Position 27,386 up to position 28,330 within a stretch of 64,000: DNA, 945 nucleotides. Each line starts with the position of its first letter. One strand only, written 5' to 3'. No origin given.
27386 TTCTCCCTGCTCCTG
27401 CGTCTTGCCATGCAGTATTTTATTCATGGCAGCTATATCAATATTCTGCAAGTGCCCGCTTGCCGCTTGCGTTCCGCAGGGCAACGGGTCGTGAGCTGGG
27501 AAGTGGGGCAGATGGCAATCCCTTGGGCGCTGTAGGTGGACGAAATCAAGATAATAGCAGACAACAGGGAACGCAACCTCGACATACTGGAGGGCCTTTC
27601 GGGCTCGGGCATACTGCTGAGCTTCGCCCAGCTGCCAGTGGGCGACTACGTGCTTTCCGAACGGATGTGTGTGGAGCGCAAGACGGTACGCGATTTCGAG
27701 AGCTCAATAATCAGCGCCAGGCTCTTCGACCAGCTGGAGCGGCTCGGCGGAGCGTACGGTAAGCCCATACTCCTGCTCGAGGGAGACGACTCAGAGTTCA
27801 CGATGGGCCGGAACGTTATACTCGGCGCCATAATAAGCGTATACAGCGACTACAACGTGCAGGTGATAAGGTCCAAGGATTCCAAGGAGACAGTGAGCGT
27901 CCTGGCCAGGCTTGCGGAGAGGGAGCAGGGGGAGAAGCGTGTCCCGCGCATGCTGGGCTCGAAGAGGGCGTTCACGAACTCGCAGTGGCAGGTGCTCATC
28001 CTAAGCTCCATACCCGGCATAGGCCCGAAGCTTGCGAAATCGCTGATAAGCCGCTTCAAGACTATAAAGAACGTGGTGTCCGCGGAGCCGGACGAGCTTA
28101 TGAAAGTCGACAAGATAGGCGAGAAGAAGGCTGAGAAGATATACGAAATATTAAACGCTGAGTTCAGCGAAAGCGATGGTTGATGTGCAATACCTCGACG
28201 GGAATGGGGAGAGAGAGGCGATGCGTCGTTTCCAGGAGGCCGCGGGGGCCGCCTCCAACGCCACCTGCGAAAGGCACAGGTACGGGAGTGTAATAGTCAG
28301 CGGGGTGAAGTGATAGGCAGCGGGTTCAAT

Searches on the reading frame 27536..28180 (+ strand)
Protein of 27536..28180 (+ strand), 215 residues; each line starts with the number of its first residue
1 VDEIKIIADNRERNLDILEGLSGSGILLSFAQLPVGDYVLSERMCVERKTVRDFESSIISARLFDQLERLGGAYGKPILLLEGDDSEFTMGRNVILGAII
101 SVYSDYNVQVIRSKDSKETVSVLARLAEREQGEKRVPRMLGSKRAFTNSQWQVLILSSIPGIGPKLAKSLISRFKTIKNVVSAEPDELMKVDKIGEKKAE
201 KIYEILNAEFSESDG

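Call 66: search_protein_families(library=pfam, max_evalue=0.001, proteins=[window:27536-28180:+])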
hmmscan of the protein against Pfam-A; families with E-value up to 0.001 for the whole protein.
window:27536-28180:+ (215 aa): 7 families
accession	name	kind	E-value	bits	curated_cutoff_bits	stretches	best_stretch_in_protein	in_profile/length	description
PF02732.21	ERCC4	-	7.5e-27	94.4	24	1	9-126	2-140/140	ERCC4 domain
PF14520.12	HHH_5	-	5.2e-15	56.1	27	1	155-206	3-55/57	Helix-hairpin-helix domain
PF12826.13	HHH_2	-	4.3e-11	43.2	27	1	158-208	7-57/64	Helix-hairpin-helix motif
PF00633.29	HHH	-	9.9e-09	35.1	24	0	177-205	2-30/30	Helix-hairpin-helix motif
PF12836.13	HHH_3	-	4.7e-05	23.8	27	1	156-202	16-60/65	Helix-hairpin-helix motif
PF01367.25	5_3_exonuc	-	7e-05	23.7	40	0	158-187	22-50/97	5'-3' exonuclease, C-terminal SAM fold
PF14716.13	HHH_8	-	8.9e-05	23.2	30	0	183-207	45-69/73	Helix-hairpin-helix domain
